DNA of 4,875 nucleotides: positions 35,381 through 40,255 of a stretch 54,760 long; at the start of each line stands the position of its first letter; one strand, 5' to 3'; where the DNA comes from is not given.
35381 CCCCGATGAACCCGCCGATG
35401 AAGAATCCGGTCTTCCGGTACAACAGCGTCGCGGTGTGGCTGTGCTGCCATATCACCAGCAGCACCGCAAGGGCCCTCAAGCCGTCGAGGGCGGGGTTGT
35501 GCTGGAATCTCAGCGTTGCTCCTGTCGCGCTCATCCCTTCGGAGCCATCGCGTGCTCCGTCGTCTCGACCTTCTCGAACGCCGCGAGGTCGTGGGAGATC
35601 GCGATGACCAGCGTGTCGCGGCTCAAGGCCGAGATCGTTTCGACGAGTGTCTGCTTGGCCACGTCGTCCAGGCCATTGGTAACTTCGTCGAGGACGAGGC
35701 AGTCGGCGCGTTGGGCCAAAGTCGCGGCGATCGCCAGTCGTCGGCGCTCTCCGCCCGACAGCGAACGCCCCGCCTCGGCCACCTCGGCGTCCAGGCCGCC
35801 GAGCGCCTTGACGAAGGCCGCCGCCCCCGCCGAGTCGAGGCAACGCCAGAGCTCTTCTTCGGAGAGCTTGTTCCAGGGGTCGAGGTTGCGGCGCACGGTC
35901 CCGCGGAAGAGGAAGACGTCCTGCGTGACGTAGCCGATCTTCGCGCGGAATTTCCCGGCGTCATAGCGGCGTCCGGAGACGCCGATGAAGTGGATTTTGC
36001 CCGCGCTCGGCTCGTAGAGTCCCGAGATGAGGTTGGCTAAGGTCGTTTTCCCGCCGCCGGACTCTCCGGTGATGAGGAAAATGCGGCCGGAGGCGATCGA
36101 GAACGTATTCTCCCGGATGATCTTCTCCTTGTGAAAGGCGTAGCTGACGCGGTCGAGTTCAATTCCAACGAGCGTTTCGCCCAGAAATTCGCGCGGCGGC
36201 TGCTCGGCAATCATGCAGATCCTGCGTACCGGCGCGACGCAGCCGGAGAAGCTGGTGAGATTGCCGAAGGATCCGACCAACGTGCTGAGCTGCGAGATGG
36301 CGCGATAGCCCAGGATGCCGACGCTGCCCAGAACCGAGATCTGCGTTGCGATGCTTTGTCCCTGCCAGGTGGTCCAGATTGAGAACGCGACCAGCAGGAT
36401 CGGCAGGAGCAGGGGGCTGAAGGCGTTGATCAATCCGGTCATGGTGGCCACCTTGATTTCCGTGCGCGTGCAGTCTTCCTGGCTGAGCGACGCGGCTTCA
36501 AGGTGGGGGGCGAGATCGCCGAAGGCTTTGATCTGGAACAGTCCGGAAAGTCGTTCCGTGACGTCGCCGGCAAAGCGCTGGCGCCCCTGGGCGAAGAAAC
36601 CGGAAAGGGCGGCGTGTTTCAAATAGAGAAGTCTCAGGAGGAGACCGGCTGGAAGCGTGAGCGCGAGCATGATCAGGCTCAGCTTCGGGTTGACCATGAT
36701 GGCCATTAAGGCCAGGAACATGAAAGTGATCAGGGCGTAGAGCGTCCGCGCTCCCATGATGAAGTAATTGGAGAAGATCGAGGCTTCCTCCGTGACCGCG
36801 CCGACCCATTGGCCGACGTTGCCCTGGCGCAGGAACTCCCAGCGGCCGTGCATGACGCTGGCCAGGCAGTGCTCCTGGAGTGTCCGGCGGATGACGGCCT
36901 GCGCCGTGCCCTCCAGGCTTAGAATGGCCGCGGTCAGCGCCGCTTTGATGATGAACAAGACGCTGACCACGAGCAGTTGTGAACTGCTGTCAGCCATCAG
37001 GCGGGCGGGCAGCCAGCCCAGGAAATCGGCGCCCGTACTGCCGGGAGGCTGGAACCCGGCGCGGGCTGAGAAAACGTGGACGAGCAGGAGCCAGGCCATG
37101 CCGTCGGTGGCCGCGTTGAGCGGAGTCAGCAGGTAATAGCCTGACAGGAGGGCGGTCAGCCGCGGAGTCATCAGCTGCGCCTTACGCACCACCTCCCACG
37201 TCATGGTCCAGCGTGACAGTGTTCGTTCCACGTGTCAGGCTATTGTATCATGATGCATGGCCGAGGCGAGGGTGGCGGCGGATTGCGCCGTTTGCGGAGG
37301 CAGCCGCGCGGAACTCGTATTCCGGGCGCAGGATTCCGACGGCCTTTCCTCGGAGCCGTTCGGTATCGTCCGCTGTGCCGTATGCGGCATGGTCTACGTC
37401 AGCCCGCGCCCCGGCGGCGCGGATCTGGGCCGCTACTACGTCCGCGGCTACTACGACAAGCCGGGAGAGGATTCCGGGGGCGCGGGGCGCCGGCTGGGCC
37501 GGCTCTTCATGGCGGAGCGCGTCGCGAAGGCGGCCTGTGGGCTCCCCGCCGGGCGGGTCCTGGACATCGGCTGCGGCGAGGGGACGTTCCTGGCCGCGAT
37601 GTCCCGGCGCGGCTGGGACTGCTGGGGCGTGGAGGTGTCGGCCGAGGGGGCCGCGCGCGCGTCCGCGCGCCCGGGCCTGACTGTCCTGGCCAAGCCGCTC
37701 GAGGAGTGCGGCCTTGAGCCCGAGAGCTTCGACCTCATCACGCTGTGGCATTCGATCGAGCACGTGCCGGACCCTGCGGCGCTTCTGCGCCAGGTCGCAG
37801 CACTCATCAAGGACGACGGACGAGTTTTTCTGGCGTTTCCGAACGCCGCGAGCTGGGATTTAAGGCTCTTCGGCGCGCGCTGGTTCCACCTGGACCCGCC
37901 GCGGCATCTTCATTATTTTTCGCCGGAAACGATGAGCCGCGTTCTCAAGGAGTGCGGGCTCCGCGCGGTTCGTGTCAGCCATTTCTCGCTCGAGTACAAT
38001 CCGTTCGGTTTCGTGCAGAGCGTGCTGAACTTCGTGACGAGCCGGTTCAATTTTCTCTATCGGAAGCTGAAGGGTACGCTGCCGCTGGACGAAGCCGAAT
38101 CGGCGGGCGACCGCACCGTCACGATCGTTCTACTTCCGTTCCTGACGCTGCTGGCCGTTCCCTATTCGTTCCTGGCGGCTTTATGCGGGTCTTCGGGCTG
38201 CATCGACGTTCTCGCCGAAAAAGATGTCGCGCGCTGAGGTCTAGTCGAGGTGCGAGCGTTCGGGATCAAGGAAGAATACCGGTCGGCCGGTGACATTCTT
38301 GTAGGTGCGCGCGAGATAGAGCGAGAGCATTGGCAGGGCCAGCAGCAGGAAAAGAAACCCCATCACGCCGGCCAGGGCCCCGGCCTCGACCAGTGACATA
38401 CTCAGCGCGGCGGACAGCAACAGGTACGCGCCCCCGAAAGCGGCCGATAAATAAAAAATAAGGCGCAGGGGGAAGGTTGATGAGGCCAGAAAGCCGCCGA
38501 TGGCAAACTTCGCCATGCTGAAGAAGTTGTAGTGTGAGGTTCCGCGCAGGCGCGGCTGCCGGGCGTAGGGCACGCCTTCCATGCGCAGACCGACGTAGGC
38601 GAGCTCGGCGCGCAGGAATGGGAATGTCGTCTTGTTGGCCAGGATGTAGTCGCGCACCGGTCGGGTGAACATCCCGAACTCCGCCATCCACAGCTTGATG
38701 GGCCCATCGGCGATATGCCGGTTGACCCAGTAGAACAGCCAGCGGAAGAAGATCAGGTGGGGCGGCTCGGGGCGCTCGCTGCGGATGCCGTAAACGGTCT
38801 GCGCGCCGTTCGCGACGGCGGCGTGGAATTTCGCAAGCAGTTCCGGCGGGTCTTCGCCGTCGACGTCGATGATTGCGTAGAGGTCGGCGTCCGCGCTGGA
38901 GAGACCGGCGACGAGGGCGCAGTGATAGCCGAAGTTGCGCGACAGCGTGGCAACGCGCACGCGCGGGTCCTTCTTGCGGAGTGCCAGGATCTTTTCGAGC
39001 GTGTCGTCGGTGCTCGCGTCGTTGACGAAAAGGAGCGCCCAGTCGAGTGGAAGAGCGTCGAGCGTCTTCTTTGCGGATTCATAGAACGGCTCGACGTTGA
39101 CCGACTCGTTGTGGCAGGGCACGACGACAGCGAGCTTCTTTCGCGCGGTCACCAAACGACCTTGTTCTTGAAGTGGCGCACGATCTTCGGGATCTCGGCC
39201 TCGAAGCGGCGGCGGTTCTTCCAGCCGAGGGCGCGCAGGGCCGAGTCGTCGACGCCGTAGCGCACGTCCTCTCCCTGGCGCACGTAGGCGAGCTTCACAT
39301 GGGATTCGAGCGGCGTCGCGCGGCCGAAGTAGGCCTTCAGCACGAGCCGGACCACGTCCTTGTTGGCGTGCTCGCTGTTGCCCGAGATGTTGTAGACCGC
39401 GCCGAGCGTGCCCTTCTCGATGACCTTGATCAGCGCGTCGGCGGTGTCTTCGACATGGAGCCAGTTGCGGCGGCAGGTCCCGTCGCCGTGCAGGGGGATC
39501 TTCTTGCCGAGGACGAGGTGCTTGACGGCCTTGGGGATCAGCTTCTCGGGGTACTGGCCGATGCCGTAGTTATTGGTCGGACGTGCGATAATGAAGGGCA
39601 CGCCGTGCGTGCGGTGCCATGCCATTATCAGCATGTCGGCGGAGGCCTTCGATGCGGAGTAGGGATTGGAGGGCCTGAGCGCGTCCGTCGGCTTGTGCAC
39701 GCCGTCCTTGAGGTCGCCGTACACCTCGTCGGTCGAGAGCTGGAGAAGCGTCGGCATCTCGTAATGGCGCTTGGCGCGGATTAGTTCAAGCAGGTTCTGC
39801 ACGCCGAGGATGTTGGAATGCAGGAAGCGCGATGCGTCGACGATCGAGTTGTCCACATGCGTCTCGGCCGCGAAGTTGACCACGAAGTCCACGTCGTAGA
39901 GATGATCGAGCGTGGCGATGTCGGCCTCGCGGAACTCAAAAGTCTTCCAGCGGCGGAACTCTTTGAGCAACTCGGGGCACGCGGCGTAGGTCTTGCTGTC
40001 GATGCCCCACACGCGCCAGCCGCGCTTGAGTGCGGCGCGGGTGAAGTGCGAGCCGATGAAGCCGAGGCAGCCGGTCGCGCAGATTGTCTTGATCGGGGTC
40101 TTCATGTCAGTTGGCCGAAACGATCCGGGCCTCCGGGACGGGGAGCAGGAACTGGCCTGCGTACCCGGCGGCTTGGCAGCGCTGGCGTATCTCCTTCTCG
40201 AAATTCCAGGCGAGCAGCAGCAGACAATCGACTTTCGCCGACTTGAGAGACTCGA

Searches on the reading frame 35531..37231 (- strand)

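Call 7: search_protein_families(library=pfam, proteins=[window:35531-37231:-], max_evalue=0.001)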
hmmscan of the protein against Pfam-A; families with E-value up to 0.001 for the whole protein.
window:35531-37231:- (566 aa): 6 families
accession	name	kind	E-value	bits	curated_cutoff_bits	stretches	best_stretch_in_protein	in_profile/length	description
PF00005.33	ABC_tran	-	7.7e-27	95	25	1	376-519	5-137/137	ABC transporter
PF00664.28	ABC_membrane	-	2.3e-08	34.5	28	1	86-282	44-241/274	ABC transporter transmembrane region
PF02463.25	SMC_N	-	4.1e-06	26.8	40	1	358-558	135-208/220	RecF/RecN/SMC N terminal domain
PF13191.12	AAA_16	-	0.00017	22.6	32.6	1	381-535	23-157/167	AAA ATPase domain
PF13304.12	AAA_21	-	0.00044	20.9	27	0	490-549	237-300/304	AAA domain, putative AbiEii toxin, Type IV TA system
PF13401.12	AAA_22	-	0.00073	20.3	27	0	382-537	5-108/130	AAA domain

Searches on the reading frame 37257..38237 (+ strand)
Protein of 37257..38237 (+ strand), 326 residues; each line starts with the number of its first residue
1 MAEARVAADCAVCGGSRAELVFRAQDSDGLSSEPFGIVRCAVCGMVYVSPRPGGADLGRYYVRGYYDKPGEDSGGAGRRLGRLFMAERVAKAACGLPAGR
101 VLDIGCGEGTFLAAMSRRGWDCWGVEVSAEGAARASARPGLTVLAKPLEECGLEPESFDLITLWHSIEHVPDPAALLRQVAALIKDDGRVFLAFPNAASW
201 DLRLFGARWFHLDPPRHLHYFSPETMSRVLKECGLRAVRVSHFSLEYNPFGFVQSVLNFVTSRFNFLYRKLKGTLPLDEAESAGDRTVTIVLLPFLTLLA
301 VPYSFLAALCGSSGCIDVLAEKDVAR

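Call 7: search_protein_families(library=pfam, proteins=[window:37257-38237:+], max_evalue=0.001)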
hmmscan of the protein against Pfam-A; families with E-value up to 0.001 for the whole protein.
window:37257-38237:+ (326 aa): 6 families
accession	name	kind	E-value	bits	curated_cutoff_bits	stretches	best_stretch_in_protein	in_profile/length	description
PF13489.12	Methyltransf_23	-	1.1e-31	110.2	27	1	84-238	8-162/164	Methyltransferase domain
PF08241.18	Methyltransf_11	-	7.4e-16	59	21.2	1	102-191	1-94/95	Methyltransferase domain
PF13649.12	Methyltransf_25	-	2e-14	54.5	27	1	101-188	1-97/97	Methyltransferase domain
PF08242.18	Methyltransf_12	-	3.6e-13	50.5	30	1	102-190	1-98/98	Methyltransferase domain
PF07021.18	MetW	-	2.7e-11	43.9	21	1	98-204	14-119/193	Methionine biosynthesis protein MetW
PF13847.12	Methyltransf_31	-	1.1e-08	35.3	27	1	99-196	5-113/145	Methyltransferase domain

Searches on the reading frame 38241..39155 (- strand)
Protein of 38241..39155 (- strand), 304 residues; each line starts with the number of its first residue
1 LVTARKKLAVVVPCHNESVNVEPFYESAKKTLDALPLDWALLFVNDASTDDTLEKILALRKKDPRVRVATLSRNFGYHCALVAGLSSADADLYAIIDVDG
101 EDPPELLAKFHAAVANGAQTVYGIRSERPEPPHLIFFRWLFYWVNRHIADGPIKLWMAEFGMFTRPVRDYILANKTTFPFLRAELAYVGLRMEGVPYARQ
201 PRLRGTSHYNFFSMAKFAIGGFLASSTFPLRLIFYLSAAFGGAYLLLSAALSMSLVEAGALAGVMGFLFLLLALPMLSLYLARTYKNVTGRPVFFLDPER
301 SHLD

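Call 7: search_protein_families(library=pfam, proteins=[window:38241-39155:-], max_evalue=0.001)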
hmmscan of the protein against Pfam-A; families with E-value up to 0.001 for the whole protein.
window:38241-39155:- (304 aa): 1 family
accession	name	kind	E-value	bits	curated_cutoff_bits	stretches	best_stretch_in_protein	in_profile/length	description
PF00535.33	Glycos_transf_2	-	1.3e-21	77.7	23.3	1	10-140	2-130/168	Glycosyl transferase family 2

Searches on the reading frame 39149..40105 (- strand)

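Call 7: search_protein_families(library=pfam, proteins=[window:39149-40105:-], max_evalue=0.001)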
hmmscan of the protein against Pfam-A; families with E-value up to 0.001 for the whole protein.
window:39149-40105:- (318 aa): 6 families
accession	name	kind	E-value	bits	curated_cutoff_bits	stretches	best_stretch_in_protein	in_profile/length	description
PF16363.11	GDP_Man_Dehyd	-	5.1e-54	184.4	27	1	11-304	3-328/332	GDP-mannose 4,6 dehydratase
PF01370.27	Epimerase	-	1.7e-53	181.9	20.9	1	10-240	3-239/240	NAD dependent epimerase/dehydratase family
PF04321.23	RmlD_sub_bind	-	2e-12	47.3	27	1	8-309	3-282/287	RmlD substrate binding domain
PF01073.25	3Beta_HSD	-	3.7e-09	36.5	22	1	11-226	3-226/280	3-beta hydroxysteroid dehydrogenase/isomerase family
PF07993.18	NAD_binding_4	-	4.4e-09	36.3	20.1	1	70-178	87-206/258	Male sterility protein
PF02719.21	Polysacc_synt_2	-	5.6e-07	29.5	20.2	1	66-279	72-267/293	Polysaccharide biosynthesis protein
